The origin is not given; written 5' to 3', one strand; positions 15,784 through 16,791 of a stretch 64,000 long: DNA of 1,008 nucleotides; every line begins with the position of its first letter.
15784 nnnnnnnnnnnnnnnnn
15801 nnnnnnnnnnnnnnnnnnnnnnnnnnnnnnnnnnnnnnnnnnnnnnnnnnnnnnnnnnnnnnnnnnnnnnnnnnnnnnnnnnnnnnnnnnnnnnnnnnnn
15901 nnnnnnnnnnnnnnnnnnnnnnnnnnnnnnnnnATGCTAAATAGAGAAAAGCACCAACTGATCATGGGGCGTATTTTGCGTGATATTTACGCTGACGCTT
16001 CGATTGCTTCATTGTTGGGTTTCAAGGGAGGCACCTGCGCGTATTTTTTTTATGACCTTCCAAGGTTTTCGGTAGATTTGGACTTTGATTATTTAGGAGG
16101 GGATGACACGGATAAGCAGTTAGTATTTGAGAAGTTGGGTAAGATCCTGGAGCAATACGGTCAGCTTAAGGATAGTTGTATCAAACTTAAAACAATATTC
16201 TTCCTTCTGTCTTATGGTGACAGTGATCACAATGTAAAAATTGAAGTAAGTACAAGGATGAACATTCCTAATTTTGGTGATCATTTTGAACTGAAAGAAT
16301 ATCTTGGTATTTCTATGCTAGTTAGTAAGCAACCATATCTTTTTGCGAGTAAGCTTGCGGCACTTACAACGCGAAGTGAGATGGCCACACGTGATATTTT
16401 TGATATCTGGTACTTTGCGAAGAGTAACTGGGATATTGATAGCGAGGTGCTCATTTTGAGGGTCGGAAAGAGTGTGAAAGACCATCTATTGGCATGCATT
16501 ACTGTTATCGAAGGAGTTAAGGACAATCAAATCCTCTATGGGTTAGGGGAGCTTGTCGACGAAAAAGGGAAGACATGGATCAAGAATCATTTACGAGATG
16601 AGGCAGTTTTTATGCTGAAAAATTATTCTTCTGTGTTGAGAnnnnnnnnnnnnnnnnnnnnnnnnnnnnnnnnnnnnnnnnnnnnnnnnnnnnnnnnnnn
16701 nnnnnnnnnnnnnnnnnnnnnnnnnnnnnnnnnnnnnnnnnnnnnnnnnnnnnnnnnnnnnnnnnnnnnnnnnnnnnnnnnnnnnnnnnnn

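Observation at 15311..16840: AbiEi/AbiEii-like type IV toxin-antitoxin module with an operator-like inverted repeat and a co-transcribed zinc-ribbon gene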

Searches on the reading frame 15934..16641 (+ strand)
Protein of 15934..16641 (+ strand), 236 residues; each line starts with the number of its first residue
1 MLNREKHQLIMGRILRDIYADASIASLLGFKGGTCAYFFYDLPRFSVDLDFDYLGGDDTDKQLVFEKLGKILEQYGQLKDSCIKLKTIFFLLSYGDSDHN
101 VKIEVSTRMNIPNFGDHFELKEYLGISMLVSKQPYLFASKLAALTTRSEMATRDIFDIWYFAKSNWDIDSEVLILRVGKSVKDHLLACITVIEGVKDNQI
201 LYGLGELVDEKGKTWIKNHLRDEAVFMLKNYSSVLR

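Call 3: search_protein_families(library=pfam, proteins=[window:15934-16641:+], max_evalue=1)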
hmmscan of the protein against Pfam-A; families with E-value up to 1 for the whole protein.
window:15934-16641:+ (236 aa): 2 families
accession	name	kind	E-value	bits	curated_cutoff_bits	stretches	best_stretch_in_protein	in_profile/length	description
PF08843.17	AbiEii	-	2.3e-17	64.2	22.5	1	13-174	1-183/238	Nucleotidyl transferase AbiEii toxin, Type IV TA system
PF09358.15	E1_UFD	-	0.07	14.2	25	1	102-143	3-44/93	Ubiquitin fold domain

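Call 4: search_protein_families(library=ncbifam, proteins=[window:15934-16641:+], max_evalue=1)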
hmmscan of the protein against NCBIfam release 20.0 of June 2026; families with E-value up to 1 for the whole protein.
window:15934-16641:+ (236 aa): 0 families

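Call 5: search_protein_families(library=padloc, proteins=[window:15934-16641:+], max_evalue=1)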
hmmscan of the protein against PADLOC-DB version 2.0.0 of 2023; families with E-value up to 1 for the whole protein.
window:15934-16641:+ (236 aa): 20 families
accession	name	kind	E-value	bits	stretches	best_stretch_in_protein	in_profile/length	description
PDLC02324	AbiEii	-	4.5e-67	224.2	1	4-231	3-224/231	AbiEii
PDLC02307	AbiEii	-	1.6e-17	62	1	4-171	5-154/219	AbiEii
PDLC02330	AbiEii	-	1.4e-16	58.9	1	20-215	19-202/219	AbiEii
PDLC02293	AbiEii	-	1.6e-14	52.1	1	28-180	42-209/270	AbiEii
PDLC02305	AbiEii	-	7.4e-13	46.4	1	12-165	29-194/306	AbiEii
PDLC02323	AbiEii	-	1.5e-12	45.7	1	14-174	28-196/248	AbiEii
PDLC02304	AbiEii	-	5.2e-12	44.2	1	10-171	26-196/260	AbiEii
PDLC02328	AbiEii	-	1.8e-11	42.4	1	29-164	16-144/203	AbiEii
PDLC02290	AbiEii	-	5.1e-11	40.6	1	26-164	23-162/290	AbiEii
PDLC02296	AbiEii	-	1e-10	39.3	2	21-75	39-90/282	AbiEii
PDLC02294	AbiEii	-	1.9e-10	39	1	8-171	25-194/260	AbiEii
PDLC02321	AbiEii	-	1.1e-09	36.4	2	7-68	24-80/296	AbiEii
PDLC02313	AbiEii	-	4.6e-08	30.9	1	13-162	30-189/254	AbiEii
PDLC02317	AbiEii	-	1.2e-07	29.1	1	9-71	25-88/396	AbiEii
PDLC02298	AbiEii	-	6.1e-05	20.5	1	2-169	3-166/220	AbiEii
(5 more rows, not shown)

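Call 23: search_solved_structures(query=window:15934-16641:+, max_evalue=1, show_alignments=2)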
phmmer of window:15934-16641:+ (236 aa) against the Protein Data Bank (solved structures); distinct sequences matched with E-value up to 1: 2.
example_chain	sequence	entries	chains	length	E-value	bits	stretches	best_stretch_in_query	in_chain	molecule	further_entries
4o8s_A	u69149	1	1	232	0.0098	18.9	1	10-164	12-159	Putative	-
4ok0_A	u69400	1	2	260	0.014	18.4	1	10-164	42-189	Putative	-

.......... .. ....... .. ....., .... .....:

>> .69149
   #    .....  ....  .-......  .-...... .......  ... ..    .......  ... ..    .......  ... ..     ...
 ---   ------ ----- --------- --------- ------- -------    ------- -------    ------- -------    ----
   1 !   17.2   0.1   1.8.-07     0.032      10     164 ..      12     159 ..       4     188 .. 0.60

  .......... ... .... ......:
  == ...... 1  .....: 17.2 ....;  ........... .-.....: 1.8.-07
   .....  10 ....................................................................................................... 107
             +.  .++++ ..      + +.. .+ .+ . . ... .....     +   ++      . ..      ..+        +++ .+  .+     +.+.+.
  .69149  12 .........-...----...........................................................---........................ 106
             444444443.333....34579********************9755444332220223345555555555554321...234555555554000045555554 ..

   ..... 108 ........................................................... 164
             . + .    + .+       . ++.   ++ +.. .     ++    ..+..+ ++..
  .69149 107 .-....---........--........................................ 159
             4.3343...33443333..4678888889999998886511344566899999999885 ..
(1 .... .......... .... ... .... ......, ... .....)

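Call 28: search_protein_families(library=phrogs, proteins=[window:15934-16641:+], max_evalue=0.01)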
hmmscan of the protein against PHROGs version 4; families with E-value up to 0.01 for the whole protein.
window:15934-16641:+ (236 aa): 0 families

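Call 35: find_related_loci(query=A2, collection=metagenome_contigs, flank=2500)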
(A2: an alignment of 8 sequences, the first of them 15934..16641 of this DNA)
Query A2 (236 aa) in metagenome_contigs; peptide patterns used: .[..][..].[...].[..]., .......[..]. (x = any residue, [..] = any of these).
600 stretches matched a pattern (row limit reached: there are more); 567 encode a relative of the query (tblastn E <= 1e-3); the best 80 are kept; 80 distinct loci.
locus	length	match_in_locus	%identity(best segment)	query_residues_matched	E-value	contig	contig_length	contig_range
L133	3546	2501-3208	74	1-236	7e-117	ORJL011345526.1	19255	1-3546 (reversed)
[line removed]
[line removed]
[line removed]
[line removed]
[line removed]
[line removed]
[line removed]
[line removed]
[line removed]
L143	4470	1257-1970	67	1-236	2e-104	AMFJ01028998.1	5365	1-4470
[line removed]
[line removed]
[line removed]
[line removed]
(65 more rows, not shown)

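Call 68: search_solved_structures(query=A4, max_evalue=1, show_alignments=1)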
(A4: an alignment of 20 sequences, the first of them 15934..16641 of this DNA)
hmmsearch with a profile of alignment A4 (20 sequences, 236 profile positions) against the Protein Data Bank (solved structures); distinct sequences matched with E-value up to 1: 3.
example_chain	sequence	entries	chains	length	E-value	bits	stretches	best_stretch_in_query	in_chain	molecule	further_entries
4o8s_A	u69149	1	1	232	2.1e-09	40.5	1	10-165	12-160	Putative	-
4ok0_A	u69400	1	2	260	3.4e-09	39.8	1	10-165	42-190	Putative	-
6uz7_AW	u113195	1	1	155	0.48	13.1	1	138-202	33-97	60S ribosomal protein L24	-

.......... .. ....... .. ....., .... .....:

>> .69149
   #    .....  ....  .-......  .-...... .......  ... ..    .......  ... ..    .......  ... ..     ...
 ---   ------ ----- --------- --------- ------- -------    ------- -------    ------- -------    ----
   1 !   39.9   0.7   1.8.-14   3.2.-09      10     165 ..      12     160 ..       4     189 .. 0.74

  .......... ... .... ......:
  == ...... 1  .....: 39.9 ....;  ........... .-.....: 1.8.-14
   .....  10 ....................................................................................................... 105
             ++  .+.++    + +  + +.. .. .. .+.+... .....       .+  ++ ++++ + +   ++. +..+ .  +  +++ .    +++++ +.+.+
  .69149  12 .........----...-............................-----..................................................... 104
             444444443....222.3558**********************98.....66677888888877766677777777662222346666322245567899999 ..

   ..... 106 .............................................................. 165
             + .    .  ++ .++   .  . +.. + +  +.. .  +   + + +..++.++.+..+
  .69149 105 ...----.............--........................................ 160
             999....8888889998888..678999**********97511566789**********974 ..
